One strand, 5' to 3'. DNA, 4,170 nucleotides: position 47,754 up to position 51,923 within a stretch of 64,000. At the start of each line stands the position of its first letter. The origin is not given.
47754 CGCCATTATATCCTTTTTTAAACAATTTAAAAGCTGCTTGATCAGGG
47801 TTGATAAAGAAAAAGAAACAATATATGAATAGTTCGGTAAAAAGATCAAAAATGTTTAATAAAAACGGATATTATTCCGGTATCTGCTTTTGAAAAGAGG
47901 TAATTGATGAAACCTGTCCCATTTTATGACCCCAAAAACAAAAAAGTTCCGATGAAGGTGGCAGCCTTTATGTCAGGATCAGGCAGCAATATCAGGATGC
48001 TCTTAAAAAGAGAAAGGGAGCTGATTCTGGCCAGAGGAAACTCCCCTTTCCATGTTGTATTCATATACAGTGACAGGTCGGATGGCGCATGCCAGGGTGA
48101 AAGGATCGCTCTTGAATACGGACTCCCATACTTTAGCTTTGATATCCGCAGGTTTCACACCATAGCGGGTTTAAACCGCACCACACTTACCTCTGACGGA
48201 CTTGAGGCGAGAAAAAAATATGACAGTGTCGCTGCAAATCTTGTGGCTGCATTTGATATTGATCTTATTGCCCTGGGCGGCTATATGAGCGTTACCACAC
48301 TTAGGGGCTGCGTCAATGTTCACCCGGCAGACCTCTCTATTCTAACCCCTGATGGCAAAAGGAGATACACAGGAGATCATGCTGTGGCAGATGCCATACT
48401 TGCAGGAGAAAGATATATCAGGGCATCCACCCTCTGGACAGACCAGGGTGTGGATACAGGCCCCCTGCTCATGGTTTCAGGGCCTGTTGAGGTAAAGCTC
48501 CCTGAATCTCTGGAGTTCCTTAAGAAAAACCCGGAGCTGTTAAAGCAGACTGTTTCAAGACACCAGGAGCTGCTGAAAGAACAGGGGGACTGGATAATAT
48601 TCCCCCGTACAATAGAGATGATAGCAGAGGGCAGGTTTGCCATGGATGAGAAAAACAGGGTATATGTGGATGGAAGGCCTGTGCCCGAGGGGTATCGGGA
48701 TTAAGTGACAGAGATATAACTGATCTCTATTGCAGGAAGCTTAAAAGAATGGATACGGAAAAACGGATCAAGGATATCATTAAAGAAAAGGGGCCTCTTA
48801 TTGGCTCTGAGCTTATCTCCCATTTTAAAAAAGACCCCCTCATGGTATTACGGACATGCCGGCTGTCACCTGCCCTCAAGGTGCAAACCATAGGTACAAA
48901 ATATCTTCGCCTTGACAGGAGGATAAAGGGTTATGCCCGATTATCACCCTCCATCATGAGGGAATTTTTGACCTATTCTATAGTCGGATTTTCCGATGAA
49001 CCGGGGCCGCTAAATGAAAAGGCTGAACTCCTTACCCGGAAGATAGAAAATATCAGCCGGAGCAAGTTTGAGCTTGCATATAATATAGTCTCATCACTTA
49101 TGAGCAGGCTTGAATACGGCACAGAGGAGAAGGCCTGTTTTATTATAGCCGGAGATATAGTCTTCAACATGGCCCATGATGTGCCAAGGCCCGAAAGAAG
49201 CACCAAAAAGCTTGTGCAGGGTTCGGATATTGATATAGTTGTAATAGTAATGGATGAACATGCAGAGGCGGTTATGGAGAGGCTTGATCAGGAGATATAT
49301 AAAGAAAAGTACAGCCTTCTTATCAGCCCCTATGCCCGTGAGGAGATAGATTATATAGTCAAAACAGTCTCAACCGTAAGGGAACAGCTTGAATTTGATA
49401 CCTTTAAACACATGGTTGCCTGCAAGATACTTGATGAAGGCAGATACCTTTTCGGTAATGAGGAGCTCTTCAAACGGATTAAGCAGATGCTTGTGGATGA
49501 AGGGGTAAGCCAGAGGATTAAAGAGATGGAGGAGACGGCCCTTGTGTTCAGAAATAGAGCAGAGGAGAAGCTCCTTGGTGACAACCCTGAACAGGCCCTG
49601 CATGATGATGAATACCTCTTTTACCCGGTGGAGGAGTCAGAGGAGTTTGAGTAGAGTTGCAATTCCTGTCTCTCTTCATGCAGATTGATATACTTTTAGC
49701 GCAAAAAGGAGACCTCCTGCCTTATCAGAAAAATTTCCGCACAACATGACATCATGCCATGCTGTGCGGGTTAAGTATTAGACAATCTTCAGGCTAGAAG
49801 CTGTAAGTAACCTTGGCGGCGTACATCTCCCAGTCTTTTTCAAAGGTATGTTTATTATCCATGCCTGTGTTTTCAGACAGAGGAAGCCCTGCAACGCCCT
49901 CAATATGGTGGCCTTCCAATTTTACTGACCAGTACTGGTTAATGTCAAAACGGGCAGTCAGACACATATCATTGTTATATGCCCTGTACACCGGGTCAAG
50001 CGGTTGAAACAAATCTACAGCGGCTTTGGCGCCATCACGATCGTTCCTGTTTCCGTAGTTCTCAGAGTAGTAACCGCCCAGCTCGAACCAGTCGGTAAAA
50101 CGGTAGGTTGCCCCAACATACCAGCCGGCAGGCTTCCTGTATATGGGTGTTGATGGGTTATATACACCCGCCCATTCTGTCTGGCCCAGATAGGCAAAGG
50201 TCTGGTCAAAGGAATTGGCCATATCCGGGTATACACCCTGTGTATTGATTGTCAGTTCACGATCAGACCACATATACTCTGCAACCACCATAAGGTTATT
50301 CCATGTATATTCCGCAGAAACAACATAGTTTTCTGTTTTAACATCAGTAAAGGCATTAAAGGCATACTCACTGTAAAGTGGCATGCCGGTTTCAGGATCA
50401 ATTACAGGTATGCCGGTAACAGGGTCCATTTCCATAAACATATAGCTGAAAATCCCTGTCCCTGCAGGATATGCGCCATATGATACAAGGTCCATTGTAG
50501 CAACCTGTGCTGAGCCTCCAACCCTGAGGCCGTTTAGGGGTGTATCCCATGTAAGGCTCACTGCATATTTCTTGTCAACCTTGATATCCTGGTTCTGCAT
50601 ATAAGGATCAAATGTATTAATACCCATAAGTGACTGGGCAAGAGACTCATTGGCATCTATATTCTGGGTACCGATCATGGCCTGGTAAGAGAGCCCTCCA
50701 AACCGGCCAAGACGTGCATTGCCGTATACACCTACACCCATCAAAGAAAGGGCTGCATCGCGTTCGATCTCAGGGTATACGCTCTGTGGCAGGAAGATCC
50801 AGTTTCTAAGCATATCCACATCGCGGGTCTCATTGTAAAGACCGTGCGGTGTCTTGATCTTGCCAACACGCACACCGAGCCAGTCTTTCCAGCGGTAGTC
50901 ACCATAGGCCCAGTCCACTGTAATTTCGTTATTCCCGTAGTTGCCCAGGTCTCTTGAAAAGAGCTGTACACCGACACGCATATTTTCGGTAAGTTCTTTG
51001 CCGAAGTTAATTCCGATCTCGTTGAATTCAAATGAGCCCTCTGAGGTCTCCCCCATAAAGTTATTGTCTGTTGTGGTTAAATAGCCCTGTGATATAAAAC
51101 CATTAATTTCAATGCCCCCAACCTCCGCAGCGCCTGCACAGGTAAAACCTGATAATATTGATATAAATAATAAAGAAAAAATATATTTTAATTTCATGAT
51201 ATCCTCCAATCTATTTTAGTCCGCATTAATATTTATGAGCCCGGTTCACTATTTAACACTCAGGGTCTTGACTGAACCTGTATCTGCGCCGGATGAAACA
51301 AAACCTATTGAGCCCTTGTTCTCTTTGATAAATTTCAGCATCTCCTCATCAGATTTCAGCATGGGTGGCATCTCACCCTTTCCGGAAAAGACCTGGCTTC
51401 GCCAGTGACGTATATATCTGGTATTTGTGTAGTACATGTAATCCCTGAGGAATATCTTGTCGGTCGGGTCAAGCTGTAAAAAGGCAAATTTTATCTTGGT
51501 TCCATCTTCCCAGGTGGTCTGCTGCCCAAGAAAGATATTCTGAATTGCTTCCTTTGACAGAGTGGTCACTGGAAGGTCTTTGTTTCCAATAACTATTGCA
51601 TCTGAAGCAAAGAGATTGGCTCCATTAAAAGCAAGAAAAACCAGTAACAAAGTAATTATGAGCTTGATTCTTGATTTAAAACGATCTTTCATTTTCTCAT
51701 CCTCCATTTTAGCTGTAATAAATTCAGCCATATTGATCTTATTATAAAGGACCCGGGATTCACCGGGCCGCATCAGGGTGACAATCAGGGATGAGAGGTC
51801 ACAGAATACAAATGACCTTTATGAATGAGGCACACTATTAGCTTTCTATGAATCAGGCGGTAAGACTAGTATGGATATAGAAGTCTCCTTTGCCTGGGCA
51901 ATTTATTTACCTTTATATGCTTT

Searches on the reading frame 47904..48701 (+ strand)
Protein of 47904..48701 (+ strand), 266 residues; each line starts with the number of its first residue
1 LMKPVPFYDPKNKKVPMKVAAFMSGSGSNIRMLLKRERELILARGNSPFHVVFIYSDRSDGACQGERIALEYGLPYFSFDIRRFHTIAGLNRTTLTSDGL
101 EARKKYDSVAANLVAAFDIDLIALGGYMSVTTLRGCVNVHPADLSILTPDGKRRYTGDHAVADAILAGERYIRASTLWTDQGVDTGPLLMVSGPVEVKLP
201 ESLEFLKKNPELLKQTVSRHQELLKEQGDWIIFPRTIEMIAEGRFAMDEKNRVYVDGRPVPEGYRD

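Call 7: search_protein_families(library=pfam, proteins=[window:47904-48701:+], max_evalue=0.001)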
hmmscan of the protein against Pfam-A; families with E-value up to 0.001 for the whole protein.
window:47904-48701:+ (266 aa): 1 family
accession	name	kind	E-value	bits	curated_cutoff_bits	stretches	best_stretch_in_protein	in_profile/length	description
PF00551.24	Formyl_trans_N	-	5e-12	46.4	26.1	1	17-199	1-158/181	Formyl transferase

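Call 19: search_protein_families(library=ncbifam, proteins=[window:47904-48701:+], max_evalue=0.001)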
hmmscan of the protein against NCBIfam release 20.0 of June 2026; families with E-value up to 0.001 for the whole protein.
window:47904-48701:+ (266 aa): 1 family
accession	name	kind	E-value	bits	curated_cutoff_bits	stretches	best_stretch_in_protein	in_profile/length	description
TIGR00639.1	PurN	equivalog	3.6e-13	49.5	150.1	1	17-206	1-165/192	phosphoribosylglycinamide formyltransferase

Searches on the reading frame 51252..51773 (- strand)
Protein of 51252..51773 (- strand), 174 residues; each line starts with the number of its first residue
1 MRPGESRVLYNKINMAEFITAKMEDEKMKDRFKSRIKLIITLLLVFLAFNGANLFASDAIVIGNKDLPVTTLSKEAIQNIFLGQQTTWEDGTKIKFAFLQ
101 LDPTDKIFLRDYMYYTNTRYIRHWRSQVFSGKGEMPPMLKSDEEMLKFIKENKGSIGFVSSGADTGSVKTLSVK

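Call 7: search_protein_families(library=pfam, proteins=[window:51252-51773:-], max_evalue=0.001)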
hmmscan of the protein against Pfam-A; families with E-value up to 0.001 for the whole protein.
window:51252-51773:- (174 aa): 1 family
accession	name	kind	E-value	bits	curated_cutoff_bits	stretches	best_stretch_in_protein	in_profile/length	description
PF12849.12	PBP_like_2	-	6.4e-05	23.3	27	1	59-163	94-188/267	PBP superfamily domain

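Call 19: search_protein_families(library=ncbifam, proteins=[window:51252-51773:-], max_evalue=0.001)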
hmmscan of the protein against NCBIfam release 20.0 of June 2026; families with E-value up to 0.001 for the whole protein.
window:51252-51773:- (174 aa): 1 family
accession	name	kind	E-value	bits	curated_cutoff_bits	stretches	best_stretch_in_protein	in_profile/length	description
TIGR02136.1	ptsS_2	subfamily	0.0001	21.6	206.6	0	59-90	123-154/295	phosphate ABC transporter substrate-binding protein PstS family protein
